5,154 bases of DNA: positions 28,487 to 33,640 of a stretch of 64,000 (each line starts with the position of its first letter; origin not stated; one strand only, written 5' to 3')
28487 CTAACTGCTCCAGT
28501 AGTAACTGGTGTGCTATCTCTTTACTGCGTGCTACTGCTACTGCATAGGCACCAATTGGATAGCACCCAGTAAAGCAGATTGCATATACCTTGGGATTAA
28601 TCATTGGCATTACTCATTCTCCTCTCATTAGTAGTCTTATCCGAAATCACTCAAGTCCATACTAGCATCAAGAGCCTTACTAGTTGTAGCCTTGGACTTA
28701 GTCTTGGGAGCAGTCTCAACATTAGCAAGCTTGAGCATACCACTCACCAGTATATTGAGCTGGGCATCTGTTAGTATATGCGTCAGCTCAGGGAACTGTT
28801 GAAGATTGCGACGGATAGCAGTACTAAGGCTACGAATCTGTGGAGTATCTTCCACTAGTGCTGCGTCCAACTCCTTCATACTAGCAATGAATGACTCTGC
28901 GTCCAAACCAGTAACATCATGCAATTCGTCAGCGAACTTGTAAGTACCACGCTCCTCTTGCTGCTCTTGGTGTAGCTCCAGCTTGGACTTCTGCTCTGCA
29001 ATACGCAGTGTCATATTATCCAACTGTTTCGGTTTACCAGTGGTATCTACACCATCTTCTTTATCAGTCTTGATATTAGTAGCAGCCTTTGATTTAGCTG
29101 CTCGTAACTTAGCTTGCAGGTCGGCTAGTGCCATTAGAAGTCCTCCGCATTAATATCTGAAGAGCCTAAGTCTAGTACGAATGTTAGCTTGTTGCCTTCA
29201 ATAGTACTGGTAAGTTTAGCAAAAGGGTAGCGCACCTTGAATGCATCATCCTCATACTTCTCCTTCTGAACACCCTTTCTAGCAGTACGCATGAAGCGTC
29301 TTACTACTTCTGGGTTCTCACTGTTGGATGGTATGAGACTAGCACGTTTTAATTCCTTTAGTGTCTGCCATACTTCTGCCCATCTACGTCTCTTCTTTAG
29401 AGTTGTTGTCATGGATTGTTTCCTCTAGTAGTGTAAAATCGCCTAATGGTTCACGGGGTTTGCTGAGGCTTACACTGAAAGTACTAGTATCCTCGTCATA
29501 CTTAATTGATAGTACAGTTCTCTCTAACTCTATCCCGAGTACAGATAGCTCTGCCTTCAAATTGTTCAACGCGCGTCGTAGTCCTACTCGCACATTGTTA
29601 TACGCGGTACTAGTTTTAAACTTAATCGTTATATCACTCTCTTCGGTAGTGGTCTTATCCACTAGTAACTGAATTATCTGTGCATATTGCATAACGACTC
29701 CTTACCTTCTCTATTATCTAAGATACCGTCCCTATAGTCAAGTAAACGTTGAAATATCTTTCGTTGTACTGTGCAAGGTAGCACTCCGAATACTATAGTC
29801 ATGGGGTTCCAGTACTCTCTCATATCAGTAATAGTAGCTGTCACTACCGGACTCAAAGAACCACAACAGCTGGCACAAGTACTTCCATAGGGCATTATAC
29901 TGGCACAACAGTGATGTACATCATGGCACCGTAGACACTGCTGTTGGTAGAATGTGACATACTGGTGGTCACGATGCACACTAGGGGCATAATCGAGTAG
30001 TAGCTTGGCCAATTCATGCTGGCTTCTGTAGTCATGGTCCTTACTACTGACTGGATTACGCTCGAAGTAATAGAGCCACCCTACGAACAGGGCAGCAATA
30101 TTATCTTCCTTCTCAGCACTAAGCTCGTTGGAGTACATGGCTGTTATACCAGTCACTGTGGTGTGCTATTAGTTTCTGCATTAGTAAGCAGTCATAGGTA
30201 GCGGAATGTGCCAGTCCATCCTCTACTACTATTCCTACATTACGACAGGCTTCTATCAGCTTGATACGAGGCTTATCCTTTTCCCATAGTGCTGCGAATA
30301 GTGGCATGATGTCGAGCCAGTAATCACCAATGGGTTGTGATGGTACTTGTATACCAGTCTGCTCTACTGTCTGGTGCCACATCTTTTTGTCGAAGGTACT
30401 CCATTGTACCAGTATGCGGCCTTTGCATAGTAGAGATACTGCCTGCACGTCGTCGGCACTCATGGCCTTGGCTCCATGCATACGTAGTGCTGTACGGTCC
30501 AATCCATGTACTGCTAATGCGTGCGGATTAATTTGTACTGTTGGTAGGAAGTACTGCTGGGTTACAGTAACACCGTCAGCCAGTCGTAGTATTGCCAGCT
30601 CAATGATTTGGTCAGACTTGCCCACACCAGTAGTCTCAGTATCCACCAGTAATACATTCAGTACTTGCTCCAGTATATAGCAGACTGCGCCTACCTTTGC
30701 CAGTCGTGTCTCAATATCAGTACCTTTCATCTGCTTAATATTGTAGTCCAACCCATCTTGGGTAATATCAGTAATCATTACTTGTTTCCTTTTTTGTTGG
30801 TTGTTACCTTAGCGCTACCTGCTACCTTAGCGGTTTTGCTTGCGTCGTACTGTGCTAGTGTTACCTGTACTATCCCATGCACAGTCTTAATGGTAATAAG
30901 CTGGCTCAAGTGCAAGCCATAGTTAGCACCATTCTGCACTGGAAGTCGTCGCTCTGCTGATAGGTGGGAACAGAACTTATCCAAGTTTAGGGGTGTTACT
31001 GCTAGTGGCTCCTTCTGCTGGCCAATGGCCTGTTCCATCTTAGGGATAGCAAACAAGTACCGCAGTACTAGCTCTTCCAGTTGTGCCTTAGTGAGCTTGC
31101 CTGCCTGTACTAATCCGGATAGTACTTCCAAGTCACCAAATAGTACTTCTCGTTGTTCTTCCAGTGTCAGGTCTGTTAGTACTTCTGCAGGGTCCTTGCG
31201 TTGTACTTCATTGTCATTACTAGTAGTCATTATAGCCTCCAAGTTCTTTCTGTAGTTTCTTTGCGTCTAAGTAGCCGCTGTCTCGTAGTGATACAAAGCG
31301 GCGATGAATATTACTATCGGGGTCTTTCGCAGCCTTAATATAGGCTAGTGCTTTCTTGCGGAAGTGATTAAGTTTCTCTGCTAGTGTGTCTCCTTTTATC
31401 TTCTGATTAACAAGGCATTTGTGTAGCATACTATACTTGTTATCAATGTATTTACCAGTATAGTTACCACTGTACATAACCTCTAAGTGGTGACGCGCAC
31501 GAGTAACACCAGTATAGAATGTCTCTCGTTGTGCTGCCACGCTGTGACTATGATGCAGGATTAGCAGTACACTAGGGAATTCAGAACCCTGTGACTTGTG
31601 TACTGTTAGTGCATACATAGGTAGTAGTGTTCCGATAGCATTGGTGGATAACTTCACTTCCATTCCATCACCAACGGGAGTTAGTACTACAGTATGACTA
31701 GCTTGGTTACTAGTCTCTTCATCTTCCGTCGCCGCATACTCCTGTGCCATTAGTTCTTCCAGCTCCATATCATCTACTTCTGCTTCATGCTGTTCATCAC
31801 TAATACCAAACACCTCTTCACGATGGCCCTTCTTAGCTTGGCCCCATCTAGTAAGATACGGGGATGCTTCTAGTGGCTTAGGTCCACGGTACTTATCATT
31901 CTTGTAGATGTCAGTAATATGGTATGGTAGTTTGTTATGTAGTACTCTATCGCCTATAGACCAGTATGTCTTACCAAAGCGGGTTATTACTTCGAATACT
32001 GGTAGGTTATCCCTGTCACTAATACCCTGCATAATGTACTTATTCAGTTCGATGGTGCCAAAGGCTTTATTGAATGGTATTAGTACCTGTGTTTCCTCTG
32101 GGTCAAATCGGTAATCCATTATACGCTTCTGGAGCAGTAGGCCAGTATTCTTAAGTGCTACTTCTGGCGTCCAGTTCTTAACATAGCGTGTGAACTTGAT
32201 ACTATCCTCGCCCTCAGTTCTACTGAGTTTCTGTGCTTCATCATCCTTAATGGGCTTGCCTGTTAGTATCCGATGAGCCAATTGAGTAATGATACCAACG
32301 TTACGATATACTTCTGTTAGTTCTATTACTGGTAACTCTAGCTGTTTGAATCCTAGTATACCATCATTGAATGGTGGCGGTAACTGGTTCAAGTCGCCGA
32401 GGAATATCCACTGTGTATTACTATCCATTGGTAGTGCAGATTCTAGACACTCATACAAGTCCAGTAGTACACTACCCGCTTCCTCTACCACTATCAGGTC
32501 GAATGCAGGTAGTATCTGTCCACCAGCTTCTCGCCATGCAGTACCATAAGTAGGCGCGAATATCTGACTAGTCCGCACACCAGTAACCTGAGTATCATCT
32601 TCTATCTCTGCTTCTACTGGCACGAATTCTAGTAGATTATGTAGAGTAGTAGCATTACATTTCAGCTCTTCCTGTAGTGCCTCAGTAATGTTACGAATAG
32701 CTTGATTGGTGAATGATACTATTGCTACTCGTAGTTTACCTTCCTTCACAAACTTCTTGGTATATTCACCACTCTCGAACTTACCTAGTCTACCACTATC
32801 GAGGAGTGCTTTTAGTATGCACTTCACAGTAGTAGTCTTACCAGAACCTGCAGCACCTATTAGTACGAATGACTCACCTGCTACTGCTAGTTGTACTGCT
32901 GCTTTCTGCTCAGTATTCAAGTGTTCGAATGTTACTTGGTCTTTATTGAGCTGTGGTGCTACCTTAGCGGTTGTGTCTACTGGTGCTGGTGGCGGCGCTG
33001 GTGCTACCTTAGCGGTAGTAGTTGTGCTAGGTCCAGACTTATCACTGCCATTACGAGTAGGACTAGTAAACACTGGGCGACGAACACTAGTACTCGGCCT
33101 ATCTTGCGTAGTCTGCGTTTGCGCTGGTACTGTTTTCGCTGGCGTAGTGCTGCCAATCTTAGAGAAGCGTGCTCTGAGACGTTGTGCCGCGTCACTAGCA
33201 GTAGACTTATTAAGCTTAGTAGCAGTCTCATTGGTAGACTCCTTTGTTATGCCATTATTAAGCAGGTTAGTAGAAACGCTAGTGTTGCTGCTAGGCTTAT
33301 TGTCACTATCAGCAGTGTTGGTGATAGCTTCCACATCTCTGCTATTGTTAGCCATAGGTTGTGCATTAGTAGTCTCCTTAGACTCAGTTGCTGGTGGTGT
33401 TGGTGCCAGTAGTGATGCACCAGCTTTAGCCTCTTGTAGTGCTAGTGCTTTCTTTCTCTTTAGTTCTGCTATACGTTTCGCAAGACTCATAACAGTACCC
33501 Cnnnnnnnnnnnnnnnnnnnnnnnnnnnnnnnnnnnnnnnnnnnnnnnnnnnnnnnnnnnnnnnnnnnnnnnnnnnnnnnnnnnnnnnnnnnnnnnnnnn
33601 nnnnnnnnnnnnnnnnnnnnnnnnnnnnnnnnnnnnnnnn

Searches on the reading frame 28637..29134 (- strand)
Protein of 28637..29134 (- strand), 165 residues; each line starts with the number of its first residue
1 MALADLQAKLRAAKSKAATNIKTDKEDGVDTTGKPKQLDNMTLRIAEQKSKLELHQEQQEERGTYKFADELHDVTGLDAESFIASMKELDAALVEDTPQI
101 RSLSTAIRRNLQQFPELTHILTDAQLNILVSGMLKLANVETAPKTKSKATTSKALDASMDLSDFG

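Call 64: search_protein_families(library=phrogs, proteins=[window:28637-29134:-], max_evalue=0.01)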
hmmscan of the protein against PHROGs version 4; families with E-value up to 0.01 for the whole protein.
window:28637-29134:- (165 aa): 0 families

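Call 77: search_protein_families(library=pfam, proteins=[window:28637-29134:-], max_evalue=0.05)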
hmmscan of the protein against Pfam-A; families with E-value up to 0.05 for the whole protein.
window:28637-29134:- (165 aa): 1 family
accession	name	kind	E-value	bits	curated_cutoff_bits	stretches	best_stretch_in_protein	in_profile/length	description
PF19793.4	DUF6277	-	0.0006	20.4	32.8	1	31-89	53-110/117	Family of unknown function (DUF6277)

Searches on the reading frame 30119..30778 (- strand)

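Call 64: search_protein_families(library=phrogs, proteins=[window:30119-30778:-], max_evalue=0.01)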
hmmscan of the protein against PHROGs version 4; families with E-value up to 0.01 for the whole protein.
window:30119-30778:- (219 aa): 2 families
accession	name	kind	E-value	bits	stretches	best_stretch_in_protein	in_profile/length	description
phrog_192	-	DNA, RNA and nucleotide metabolism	5e-24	86.3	1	42-211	108-274/397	DNA polymerase exonuclease subunit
phrog_25825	-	unknown function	0.0039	18.2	1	40-91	61-111/127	-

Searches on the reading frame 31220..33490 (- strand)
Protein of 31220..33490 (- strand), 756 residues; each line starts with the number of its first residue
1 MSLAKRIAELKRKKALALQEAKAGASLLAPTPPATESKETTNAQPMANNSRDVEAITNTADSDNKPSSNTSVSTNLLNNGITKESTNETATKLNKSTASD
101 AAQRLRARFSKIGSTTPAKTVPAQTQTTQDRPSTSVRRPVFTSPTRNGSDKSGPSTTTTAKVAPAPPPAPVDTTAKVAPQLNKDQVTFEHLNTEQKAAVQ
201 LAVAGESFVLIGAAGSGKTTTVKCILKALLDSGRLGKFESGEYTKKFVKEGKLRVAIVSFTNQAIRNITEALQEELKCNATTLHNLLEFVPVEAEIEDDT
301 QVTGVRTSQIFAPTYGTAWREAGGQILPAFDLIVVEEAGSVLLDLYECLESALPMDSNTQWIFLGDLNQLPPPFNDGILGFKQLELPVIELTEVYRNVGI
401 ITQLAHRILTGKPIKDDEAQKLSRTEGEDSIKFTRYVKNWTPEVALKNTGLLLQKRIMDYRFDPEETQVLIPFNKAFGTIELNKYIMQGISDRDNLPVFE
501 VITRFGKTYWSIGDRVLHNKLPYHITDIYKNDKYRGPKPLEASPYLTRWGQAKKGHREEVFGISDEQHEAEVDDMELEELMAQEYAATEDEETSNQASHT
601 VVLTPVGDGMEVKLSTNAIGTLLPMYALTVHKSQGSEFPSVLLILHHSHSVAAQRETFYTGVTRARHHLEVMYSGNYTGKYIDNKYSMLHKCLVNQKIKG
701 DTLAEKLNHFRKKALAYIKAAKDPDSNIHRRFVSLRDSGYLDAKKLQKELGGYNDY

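Call 8: search_protein_families(library=phrogs, proteins=[window:31220-33490:-])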
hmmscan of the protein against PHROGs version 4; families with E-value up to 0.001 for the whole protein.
window:31220-33490:- (756 aa): 4 families
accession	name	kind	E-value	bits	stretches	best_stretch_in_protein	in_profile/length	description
phrog_325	-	DNA, RNA and nucleotide metabolism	1.8e-52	179.8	1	183-669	463-864/986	Dda-like helicase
phrog_4412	-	DNA, RNA and nucleotide metabolism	2.3e-42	146.3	2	330-693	422-733/743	exonuclease V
phrog_1967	-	DNA, RNA and nucleotide metabolism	8.6e-12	45.4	2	189-252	151-196/776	DNA helicase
phrog_170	-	other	5e-06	27.2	1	173-233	58-118/323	PhoH-like phosphate starvation-inducible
